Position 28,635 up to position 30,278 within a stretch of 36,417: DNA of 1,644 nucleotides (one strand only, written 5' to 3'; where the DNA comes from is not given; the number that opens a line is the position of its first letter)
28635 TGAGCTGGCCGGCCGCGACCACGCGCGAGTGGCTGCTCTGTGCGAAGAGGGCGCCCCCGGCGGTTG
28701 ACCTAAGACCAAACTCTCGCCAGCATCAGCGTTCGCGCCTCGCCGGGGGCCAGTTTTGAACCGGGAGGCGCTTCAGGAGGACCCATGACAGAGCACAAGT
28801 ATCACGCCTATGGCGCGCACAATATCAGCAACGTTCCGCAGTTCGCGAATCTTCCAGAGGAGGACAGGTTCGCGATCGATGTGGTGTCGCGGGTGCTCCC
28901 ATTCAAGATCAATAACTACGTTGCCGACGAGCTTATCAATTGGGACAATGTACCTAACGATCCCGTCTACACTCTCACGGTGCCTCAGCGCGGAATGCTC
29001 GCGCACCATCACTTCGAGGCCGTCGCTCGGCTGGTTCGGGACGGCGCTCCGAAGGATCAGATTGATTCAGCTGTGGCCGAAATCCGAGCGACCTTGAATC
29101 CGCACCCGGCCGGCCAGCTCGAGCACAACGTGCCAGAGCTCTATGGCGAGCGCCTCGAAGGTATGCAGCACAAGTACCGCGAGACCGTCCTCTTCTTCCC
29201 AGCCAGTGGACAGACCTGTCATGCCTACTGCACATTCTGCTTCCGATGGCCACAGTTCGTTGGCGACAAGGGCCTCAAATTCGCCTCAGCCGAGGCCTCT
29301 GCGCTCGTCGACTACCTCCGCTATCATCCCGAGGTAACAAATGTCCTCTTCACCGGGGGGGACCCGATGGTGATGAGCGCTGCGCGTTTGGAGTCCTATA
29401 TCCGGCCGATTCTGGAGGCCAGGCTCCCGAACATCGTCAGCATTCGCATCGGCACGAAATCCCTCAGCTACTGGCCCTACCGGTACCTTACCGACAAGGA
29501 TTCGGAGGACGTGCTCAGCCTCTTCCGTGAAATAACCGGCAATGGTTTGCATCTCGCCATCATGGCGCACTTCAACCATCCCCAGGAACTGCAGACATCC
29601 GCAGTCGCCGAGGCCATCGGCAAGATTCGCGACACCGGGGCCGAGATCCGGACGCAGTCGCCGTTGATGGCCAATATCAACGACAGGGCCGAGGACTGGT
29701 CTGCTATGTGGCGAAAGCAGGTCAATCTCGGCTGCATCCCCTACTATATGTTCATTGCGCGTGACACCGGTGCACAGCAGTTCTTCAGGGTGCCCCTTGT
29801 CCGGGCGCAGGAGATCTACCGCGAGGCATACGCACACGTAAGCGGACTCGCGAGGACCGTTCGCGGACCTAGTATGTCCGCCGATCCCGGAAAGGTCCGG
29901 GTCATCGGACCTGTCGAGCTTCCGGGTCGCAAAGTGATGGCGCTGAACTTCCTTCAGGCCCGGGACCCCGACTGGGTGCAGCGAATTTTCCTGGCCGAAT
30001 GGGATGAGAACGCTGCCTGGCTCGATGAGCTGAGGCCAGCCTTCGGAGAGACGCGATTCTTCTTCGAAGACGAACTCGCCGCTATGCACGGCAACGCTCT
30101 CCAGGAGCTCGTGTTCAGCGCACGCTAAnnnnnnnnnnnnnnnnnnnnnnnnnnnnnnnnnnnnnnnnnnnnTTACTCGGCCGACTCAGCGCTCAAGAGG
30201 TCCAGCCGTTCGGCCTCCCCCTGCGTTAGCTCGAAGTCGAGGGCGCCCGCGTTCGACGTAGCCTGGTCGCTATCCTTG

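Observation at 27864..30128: c-di-AMP riboswitch upstream of an unknown ORF and a KamA-family radical-SAM aminomutase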

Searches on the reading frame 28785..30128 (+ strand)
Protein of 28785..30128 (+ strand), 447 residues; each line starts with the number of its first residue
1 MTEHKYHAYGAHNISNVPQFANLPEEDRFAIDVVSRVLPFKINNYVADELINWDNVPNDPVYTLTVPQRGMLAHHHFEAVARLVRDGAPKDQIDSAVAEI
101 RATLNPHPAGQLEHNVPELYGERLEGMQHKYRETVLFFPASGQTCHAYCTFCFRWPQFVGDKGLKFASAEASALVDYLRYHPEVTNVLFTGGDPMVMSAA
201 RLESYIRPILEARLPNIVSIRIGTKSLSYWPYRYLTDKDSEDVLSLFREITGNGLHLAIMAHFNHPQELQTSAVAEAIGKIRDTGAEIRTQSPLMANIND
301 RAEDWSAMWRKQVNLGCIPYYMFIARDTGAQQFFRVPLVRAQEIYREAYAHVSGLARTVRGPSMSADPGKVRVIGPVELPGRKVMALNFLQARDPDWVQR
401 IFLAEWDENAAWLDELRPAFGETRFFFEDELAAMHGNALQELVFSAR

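Call 5: search_protein_families(library=pfam, proteins=[window:28785-30128:+], max_evalue=0.01)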
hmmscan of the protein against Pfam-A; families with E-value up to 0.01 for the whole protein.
window:28785-30128:+ (447 aa): 2 families
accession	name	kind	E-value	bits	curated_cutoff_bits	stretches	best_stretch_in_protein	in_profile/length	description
PF04055.27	Radical_SAM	-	0.00041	21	29.5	1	143-205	5-68/166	Radical SAM superfamily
PF13353.11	Fer4_12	-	0.0038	18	22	1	143-211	13-79/137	4Fe-4S single cluster domain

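Call 7: search_protein_families(library=ncbifam, proteins=[window:28785-30128:+], max_evalue=0.1)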
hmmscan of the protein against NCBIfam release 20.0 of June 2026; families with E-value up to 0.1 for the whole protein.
window:28785-30128:+ (447 aa): 11 families
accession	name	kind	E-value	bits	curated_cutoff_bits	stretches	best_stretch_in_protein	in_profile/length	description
TIGR00238.1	TIGR00238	subfamily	5.8e-39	134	199.2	1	16-356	30-321/331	KamA family radical SAM protein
TIGR03820.1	lys_2_3_AblA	equivalog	4.4e-34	117.9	525.4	2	124-356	99-316/417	lysine 2,3-aminomutase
TIGR03822.1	AblA_like_2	hypoth_equivalog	2.9e-32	112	396.25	1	80-357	36-299/321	lysine-2,3-aminomutase-like protein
TIGR03821.1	EFP_modif_epmB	equivalog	5.5e-28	97.9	369.3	1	85-355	49-303/321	EF-P beta-lysylation protein EpmB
TIGR04468.1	arg_2_3_am_muta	equivalog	1.7e-26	93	600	1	126-356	93-312/351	arginine 2,3-aminomutase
TIGR04368.1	Glu_2_3_NH3_mut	equivalog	3.8e-23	81.7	650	1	143-356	160-360/404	glutamate 2,3-aminomutase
TIGR04347.1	pseudo_SAM_Halo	equivalog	0.011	15.1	525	1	134-198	38-99/390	TIGR04347 family pseudo-SAM/SPASM protein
TIGR02491.1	NrdG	equivalog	0.013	15.5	126.1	1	143-198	23-78/154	anaerobic ribonucleoside-triphosphate reductase activating protein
TIGR02495.1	NrdG2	equivalog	0.054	12.8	131.15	1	143-213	24-90/193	anaerobic ribonucleoside-triphosphate reductase activating protein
TIGR03471.1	HpnJ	equivalog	0.066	12.1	577.6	1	141-172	202-232/472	hopanoid biosynthesis associated radical SAM protein HpnJ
NF041707.1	rSAM_YhhB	equivalog_domain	0.089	11.7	445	0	169-224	43-98/369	cyclophane-forming radical SAM/SPASM peptide maturase YhhB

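Call 8: search_solved_structures(query=window:28785-30128:+, max_evalue=0.01, show_alignments=2)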
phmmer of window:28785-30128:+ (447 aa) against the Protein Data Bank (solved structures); distinct sequences matched with E-value up to 0.01: 1.
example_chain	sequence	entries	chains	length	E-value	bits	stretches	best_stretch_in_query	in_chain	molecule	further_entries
2a5h_A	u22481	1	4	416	8.6e-21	77.8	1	87-356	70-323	L-lysine 2,3-aminomutase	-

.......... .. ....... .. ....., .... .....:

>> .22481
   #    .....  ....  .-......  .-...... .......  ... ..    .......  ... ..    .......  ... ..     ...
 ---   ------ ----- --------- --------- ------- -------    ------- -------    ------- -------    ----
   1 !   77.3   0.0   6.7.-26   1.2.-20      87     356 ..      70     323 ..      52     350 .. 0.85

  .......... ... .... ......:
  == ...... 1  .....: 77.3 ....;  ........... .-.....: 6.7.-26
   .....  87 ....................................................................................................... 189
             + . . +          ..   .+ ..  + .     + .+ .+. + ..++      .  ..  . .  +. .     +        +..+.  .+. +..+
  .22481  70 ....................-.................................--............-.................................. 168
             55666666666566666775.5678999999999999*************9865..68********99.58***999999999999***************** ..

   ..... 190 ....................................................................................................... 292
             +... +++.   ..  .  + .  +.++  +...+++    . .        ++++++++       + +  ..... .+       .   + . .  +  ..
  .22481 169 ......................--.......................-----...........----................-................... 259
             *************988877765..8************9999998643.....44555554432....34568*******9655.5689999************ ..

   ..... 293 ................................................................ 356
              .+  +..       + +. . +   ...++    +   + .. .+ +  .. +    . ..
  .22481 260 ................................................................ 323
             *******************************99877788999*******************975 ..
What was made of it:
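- The best solved relative is LAM (call 8).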

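Call 11: find_homologous_proteins(query=window:28785-30128:+, max_evalue=0.00001)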
Query window:28785-30128:+ (447 aa): 8000 proteins with E <= 0.00001 among 8000 candidates; the best 120 are listed.
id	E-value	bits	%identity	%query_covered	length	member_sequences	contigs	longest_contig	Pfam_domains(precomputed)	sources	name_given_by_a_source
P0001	0.0e+0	1041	100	100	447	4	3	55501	-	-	-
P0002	5.6e-216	736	71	97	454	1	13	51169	-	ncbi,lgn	-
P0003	4.3e-215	733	71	97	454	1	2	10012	-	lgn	-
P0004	3.4e-208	710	70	96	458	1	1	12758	PF04055.28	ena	-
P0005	1.6e-204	698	72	92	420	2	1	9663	-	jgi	-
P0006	1.5e-202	692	68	96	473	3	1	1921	-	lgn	-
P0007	1.7e-202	692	69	93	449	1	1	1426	-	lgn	-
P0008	1.3e-201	689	67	96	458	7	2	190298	-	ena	-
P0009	2.6e-201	688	68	95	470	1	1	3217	PF04055.28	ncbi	-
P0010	6.7e-201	686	67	97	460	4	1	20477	-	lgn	-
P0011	1.1e-200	686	66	96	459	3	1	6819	-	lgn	-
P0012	1.8e-200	685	67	96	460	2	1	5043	-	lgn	-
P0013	2.2e-200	685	67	97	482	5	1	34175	-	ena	-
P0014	2.3e-200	685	68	95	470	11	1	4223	PF04055.28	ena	-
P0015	4.3e-200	684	66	93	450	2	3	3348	-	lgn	-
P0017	1.8e-198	678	65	96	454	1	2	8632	-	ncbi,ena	-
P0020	4.0e-198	677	66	97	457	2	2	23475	-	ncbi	-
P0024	9.8e-198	676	67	96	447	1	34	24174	-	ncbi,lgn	-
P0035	1.0e-195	669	66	96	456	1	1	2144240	-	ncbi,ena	-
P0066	2.0e-193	662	64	97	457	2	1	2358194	-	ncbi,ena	-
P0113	1.8e-190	652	63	96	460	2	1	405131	-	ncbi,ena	-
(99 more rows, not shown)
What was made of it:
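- Sources name homologues 'lysine 2,3-aminomutase' (call 11).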

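Call 17: find_related_loci(query=A1, collection=genome_contigs, flank=6000)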
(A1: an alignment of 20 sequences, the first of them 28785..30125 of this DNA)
Query A1 (447 aa) in genome_contigs; peptide patterns used: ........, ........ (x = any residue, [..] = any of these).
600 stretches matched a pattern (row limit reached: there are more); 599 encode a relative of the query (tblastn E <= 1e-3); the best 80 are kept; 80 distinct loci.
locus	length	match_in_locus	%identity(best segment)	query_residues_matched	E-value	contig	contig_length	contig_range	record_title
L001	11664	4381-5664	67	5-432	0e+0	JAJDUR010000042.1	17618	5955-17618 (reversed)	MAG: Dehalococcoidia bacterium isolate jk18x1bzbins.86 k141_1596470, whole genome shotgun sequence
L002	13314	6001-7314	66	5-441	0e+0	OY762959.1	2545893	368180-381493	MAG: Dehalococcoidia bacterium isolate a8fc5444-7059-4be1-bdcb-92646be6befe genome assembly, chromosome: 1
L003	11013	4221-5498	66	6-431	0e+0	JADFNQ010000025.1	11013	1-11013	MAG: Chloroflexota bacterium isolate B64T1B5 B64T1B5_NODE7336, whole genome shotgun sequence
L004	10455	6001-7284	66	5-431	0e+0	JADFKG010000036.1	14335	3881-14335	MAG: Chloroflexota bacterium isolate B46T1L10 B46T1L10_NODE6484, whole genome shotgun sequence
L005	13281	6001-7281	64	5-431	0e+0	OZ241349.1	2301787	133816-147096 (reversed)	MAG: Tepidiformaceae bacterium isolate 24c2e831-c13e-4cf7-961c-65099489c870 genome assembly, chromosome: 1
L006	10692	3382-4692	63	1-437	0e+0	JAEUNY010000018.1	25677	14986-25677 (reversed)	MAG: Zoogloeaceae bacterium isolate new MAG-185 k141_2458207, whole genome shotgun sequence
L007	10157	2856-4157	61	2-435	0e+0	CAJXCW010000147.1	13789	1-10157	TPA_asm: uncultured bacterium isolate ERR599008_bin.45_MetaBAT_v2.12.1_MAG genome assembly, contig: NODE_4835_length_137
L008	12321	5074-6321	67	5-419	0e+0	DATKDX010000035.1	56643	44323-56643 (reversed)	MAG TPA_asm: Dehalococcoidia bacterium isolate SMAG_U14484 k141_1229480, whole genome shotgun sequence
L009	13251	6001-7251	64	3-419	0e+0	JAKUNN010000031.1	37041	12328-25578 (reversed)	MAG: Dehalococcoidia bacterium isolate ALOHA_A2.0_8 A2.0-Dehalococcoidia-12_31, whole genome shotgun sequence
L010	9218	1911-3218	61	6-441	0e+0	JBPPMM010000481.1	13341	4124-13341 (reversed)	MAG: Chitinophagaceae bacterium isolate BIOS2019_out_079 k131_879102, whole genome shotgun sequence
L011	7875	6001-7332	60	2-445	0e+0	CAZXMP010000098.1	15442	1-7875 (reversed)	MAG TPA_asm: uncultured Chitinophaga sp. isolate SRP302895_co1_203 genome assembly, contig: NODE_7294_length_15442_cov_8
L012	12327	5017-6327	59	5-442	0e+0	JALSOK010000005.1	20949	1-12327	MAG: candidate division WOR-3 bacterium isolate 356-284_metabat1_scaf2bin.111 356-284_scaffold_1089_c1, whole genome sho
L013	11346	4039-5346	59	6-441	0e+0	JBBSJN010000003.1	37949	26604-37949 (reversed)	MAG: Chitinophagales bacterium isolate LS4_metabat2.011 LS4_metabat2.011_K_1199777_L_37949_cov_15.0904, whole genome sho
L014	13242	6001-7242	65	6-419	0e+0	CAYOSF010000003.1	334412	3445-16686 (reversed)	MAG TPA_asm: uncultured Dehalococcoidia bacterium isolate SRP323688_co1_41 genome assembly, contig: NODE_38_length_33441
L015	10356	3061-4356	58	5-435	0e+0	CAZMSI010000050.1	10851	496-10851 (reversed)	MAG TPA_asm: uncultured Sideroxydans sp. isolate binchicken_co150_533 genome assembly, contig: NODE_14744_length_10851_c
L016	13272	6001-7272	61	8-431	0e+0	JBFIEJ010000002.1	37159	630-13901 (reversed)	MAG: Nitrosopumilus sp. isolate Mix_sand11.2021.09.D.78 k141_3586060_length_37159_cov_23.2099, whole genome shotgun sequ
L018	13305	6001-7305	59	5-439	0e+0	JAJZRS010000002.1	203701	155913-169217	MAG: Proteobacteria bacterium isolate SKS3.bin101 NODE_59_length_203701_cov_22.299385, whole genome shotgun sequence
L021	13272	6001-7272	60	8-431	0e+0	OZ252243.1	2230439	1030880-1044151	MAG: Nitrosopumilus sp. isolate 261fa32c-b83a-49a9-9c0f-98180899fe5a genome assembly, chromosome: 1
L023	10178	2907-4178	59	8-431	0e+0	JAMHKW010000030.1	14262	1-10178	MAG: Nitrosopumilus sp. isolate BS17-112 BS17-112-c30, whole genome shotgun sequence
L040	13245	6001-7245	59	5-419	2e-180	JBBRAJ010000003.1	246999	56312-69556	MAG: Burkholderiales bacterium isolate Co_metawrap_2286 Cmw_2286_k141_24296983_length_246999_cov_48.9984, whole genome s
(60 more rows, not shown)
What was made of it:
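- Closest known: Lysine 2,3-aminomutase KamA. Different: The clade is 55-70% identical across Bacteria and Archaea (calls 11, 17).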

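Call 19: find_encoding_contigs(protein=P0002, flank=6000, max_places=4)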
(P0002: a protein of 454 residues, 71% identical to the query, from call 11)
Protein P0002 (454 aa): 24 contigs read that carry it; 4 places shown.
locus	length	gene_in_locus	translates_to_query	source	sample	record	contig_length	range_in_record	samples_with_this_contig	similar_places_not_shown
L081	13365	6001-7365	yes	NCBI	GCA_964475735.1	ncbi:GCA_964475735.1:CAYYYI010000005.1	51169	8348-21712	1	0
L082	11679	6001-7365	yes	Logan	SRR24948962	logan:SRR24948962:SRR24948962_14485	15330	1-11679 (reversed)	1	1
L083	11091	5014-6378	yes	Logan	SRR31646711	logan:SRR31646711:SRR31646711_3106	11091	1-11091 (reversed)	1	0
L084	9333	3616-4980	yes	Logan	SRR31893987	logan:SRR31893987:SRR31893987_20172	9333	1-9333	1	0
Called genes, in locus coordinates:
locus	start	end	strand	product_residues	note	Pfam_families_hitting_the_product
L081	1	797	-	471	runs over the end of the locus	-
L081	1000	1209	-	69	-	-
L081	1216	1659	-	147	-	PF03243:MerB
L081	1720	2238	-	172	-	-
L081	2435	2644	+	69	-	PF01042:Ribonuc_L-PSP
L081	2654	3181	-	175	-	PF15956:DUF4760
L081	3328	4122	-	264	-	-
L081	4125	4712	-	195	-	PF04542:Sigma70_r2, PF08281:Sigma70_r4_2 (weak), PF04545:Sigma70_r4 (weak)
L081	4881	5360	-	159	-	PF13279:4HBT_2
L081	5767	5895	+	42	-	-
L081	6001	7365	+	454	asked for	-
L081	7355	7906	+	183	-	PF18955:DUF5698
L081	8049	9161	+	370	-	PF18854:baeRF_family10 (weak)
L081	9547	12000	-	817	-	PF13510:Fer2_4, PF10588:NADH-G_4Fe-4S_3 (faint), PF12838:Fer4_7 (weak), PF22117:Fer4_Nqo3 (weak), PF04879:Molybdop_Fe4S4, PF00384:Molybdopterin, PF01568:Molydop_binding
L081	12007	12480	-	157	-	PF13187:Fer4_9 (faint), PF14697:Fer4_21 (faint), PF00037:Fer4 (weak), PF12797:Fer4_2 (faint), PF12837:Fer4_6 (faint), PF13237:Fer4_10 (weak), PF12838:Fer4_7, PF00037:Fer4 (weak), +1 more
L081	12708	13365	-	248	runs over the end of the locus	PF00106:adh_short, PF01370:Epimerase (weak), PF05368:NmrA (faint), PF08659:KR, PF13561:adh_short_C2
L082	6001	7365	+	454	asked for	-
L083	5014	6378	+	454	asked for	-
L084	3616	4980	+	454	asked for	-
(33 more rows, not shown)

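Call 28: search_protein_families(library=pfam, proteins=[L016:4013-5803:-, L016:7384-8832:+, L010:3190-4557:+, L023:4227-4916:+, L018:4521-5840:+, L040:7346-8689:+, L002:7595-8758:+, L021:7368-8519:+, L001:3043-4095:+, L016:3095-4009:-], max_evalue=0.001)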
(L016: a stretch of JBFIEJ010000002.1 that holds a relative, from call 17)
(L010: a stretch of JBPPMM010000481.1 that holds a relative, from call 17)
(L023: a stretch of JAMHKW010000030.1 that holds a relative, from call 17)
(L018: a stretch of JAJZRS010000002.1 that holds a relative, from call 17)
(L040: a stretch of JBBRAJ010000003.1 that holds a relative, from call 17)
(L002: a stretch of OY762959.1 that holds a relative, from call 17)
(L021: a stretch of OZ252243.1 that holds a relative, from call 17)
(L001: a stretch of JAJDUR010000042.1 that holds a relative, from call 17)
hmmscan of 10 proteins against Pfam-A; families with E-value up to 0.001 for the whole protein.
L016:4013-5803:- (597 aa): 2 families
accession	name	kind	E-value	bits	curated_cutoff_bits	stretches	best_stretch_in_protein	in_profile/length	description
PF00924.24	MS_channel_2nd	-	6.7e-07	29.8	20.2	1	362-430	2-68/68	Mechanosensitive ion channel, beta-domain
PF21082.3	MS_channel_3rd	-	1.3e-06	29.2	21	1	439-552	3-88/88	Mechanosensitive ion channel MscS, C-terminal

L016:7384-8832:+ (483 aa): 2 families
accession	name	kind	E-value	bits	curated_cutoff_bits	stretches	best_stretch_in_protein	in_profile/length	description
PF00120.29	Gln-synt_C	-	1.3e-117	393.2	24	1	112-480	2-344/344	Glutamine synthetase, catalytic domain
PF03951.24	Gln-synt_N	-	3.3e-23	81.5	33.4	1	16-101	1-81/82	Glutamine synthetase, beta-Grasp domain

L010:3190-4557:+ (456 aa): 1 family
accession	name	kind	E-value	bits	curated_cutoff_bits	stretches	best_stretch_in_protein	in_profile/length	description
PF00155.27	Aminotran_1_2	-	1.1e-44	153.6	19.7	1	60-397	2-338/361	Aminotransferase class I and II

L023:4227-4916:+ (230 aa): 0 families

L018:4521-5840:+ (440 aa): 3 families
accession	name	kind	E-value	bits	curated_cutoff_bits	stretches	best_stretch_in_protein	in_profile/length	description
PF00270.35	DEAD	-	8.1e-51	172.5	26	1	63-236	1-166/167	DEAD/DEAH box helicase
PF00271.37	Helicase_C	-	7.2e-31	107.1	23.5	1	272-380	2-110/110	Helicase conserved C-terminal domain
PF04851.21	ResIII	-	1.1e-08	35.6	22.5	1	62-231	4-163/164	Type III restriction enzyme, res subunit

L040:7346-8689:+ (448 aa): 1 family
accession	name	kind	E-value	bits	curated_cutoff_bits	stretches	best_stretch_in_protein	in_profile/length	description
PF00999.27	Na_H_Exchanger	-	5.2e-40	137.9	26.2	1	39-411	3-373/375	Sodium/hydrogen exchanger, transmembrane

L002:7595-8758:+ (388 aa): 4 families
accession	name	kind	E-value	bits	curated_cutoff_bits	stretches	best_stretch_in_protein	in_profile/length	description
PF01551.29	Peptidase_M23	-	3.4e-30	104.5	28.7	1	288-383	2-96/96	Peptidase family M23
PF01476.26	LysM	-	4.6e-11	42.9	20.9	1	138-182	1-42/43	LysM domain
PF23473.1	LysM3_LYK4_5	-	5.4e-06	26.8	29.3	0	139-183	6-47/48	LYK4/5 LysM3 domain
PF23577.1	LysM_RLK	-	0.00044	20.7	27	0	140-166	5-31/44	LysM domain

L021:7368-8519:+ (384 aa): 1 family
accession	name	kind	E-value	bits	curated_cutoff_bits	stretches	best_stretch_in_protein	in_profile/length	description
PF00226.36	DnaJ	-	1.5e-10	41.4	27.8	1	7-54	3-54/63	DnaJ domain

L001:3043-4095:+ (351 aa): 0 families

L016:3095-4009:- (305 aa): 6 families
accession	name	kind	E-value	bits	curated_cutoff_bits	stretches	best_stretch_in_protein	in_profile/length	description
PF13793.12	Pribosyltran_N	-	2.1e-27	95.8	25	1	19-133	2-117/117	N-terminal domain of ribose phosphate pyrophosphokinase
PF00156.33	Pribosyltran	-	8.2e-16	58.1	26.3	1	169-267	24-129/158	Phosphoribosyl transferase domain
PF14572.12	Pribosyl_synth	-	1.2e-13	51.8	27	1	221-298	79-164/184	Phosphoribosyl synthetase-associated domain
PF14681.12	UPRTase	-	6.2e-05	23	27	1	201-260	96-157/206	Uracil phosphoribosyltransferase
PF24390.1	PRTase-CE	-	0.00012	22.5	27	1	211-276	103-158/253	PRTase-CE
PF15609.12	PRTase_2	-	0.00029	20.8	28.8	1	219-271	113-166/188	Phosphoribosyl transferase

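Call 35: search_solved_structures(query=A1, max_evalue=0.001, show_alignments=2)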
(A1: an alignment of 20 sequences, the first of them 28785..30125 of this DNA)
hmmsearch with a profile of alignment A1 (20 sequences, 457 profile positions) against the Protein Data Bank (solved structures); distinct sequences matched with E-value up to 0.001: 1.
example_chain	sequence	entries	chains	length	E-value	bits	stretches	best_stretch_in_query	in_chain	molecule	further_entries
2a5h_A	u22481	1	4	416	7.3e-26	94.2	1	103-368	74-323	L-lysine 2,3-aminomutase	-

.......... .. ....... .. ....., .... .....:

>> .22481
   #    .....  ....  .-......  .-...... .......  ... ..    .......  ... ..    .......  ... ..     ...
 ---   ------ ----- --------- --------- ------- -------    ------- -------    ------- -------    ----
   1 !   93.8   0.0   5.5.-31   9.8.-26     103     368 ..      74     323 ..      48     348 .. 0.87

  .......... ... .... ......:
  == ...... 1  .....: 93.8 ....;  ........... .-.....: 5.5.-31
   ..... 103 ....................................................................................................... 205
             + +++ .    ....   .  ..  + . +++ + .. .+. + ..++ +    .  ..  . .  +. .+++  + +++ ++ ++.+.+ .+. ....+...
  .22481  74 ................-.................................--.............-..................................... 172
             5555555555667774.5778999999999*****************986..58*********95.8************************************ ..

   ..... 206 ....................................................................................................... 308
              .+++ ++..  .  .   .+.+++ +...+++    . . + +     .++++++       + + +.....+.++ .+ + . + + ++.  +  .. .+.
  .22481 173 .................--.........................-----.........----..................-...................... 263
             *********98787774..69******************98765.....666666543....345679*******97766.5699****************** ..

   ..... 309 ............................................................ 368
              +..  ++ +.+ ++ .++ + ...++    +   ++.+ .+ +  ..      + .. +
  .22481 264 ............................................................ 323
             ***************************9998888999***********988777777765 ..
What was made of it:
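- Closest known: Lysine 2,3-aminomutase KamA. Same: CxxxCxxC cluster motif, carboxylate-binding Arg, PLP Lys with the same spacing, and a collinear core (calls 8, 35).
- Checked: TIGR00238 scores E 5.8e-39, and lysine 2,3-aminomutase 2A5H scores E 8.6e-21, or 7e-26 with a profile (calls 7, 8, 35).
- Active site: R154, R326, S363 and K370 align with LAM R134, D293, D330 and K337 (calls 8, 35).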

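Call 40: find_encoding_contigs(protein=P0001, flank=8000, max_places=6)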
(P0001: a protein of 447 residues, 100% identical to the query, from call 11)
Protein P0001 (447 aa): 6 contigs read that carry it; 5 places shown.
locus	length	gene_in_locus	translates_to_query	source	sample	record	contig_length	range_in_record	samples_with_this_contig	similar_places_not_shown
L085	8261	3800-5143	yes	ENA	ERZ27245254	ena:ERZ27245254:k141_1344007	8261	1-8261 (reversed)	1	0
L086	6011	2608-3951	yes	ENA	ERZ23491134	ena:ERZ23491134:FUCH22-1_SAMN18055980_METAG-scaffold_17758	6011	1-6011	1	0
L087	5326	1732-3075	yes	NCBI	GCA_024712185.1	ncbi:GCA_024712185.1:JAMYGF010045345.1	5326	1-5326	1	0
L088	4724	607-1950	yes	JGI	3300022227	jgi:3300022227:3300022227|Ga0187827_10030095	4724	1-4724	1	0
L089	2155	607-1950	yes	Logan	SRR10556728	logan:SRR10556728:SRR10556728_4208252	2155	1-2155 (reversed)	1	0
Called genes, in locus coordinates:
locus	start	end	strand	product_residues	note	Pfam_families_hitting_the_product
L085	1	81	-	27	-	?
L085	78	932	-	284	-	PF13531:SBP_bac_11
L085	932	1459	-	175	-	PF03551:PadR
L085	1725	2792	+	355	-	-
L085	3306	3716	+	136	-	-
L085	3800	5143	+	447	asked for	-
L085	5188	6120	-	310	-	PF00248:Aldo_ket_red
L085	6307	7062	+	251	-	PF00480:ROK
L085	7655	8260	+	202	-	?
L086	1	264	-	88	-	?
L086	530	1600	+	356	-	-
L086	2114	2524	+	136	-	-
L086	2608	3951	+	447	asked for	-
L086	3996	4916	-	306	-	PF00248:Aldo_ket_red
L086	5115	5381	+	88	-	-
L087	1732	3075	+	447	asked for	-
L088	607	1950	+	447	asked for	-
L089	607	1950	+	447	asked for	-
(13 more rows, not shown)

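Call 54: find_encoding_contigs(protein=P0004, flank=5000, max_places=2)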
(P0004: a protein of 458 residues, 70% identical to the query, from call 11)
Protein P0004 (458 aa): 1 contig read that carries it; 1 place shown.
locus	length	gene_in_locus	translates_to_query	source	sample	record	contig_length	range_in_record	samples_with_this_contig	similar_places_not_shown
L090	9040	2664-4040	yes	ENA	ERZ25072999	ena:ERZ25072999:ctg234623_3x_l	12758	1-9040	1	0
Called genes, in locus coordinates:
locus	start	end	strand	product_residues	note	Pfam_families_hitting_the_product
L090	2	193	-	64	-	?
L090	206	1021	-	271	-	PF02735:Ku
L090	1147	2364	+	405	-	PF11376:DUF3179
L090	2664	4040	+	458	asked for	PF04055:Radical_SAM (faint)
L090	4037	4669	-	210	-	PF08281:Sigma70_r4_2, PF00196:GerE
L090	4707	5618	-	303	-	PF00089:Trypsin (weak), PF13365:Trypsin_2, PF13180:PDZ_2, PF17820:PDZ_6 (weak)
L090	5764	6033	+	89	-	-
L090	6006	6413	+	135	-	PF01850:PIN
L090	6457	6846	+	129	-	PF13474:SnoaL_3, PF14534:DUF4440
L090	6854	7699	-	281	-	PF00378:ECH_1, PF16113:ECH_2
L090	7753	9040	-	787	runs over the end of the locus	PF02515:CoA_transf_3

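Call 55: find_encoding_contigs(protein=P0005, flank=5000, max_places=2)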
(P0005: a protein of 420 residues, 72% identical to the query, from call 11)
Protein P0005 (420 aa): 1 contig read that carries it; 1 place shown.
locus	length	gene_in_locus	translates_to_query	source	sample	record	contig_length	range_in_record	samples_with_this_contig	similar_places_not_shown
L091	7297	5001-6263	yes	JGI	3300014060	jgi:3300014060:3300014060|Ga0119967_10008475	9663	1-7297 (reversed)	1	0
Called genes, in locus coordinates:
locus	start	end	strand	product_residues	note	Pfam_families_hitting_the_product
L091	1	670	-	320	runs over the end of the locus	PF00106:adh_short, PF08659:KR, PF13561:adh_short_C2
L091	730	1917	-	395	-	PF02515:CoA_transf_3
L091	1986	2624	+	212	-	-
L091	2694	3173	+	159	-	-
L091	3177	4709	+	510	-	PF00982:Glyco_transf_20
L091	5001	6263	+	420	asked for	-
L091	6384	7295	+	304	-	?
